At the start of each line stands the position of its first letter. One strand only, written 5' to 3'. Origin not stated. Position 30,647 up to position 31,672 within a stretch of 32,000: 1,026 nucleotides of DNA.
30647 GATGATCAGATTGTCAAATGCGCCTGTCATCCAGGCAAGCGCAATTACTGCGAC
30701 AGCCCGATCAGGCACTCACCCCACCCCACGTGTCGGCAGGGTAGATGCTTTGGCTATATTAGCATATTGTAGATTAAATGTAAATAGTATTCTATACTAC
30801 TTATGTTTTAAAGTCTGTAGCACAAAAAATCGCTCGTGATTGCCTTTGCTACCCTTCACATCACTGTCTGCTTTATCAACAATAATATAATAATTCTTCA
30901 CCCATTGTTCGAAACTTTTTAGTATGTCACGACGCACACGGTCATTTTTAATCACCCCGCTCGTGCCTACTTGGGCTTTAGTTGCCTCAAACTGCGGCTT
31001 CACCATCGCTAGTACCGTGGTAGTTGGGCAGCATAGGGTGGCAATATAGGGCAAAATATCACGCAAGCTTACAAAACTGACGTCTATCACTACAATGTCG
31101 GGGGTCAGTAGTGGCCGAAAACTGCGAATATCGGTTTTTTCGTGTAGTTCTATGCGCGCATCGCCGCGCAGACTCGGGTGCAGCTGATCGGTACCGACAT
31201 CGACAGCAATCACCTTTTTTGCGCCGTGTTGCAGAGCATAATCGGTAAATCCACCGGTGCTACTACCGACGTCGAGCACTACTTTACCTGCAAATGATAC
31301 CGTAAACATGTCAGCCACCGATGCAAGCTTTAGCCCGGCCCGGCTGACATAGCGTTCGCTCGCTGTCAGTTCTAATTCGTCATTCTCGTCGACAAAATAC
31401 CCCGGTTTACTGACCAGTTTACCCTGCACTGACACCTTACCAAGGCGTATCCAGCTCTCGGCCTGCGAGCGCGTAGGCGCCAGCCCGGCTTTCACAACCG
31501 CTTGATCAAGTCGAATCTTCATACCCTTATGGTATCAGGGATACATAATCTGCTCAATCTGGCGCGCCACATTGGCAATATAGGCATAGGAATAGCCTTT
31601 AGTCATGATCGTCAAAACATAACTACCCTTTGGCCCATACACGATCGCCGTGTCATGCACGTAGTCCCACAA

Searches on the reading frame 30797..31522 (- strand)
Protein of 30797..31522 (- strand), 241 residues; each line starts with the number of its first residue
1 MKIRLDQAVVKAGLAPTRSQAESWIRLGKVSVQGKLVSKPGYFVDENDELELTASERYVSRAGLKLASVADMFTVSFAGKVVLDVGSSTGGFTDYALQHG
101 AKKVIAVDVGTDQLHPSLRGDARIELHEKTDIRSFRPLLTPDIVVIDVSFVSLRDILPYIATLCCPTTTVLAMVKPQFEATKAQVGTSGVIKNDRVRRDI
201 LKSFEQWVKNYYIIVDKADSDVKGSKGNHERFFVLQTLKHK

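Call 8: search_protein_families(library=pfam, proteins=[window:30797-31522:-], max_evalue=0.01)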
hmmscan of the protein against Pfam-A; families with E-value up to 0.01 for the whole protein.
window:30797-31522:- (241 aa): 4 families
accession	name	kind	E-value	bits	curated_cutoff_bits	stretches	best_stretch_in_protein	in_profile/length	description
PF01728.25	FtsJ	-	2.1e-36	126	24.1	1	58-235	1-178/181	FtsJ-like methyltransferase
PF01479.30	S4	-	3e-15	56.1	22.8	1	4-50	2-48/48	S4 domain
PF22421.1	SYY_C-terminal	-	0.0033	17.7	27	1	4-51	20-67/83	Tyrosine--tRNA ligase SYY-like C-terminal domain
PF13649.12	Methyltransf_25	-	0.0049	18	27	1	82-115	1-35/97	Methyltransferase domain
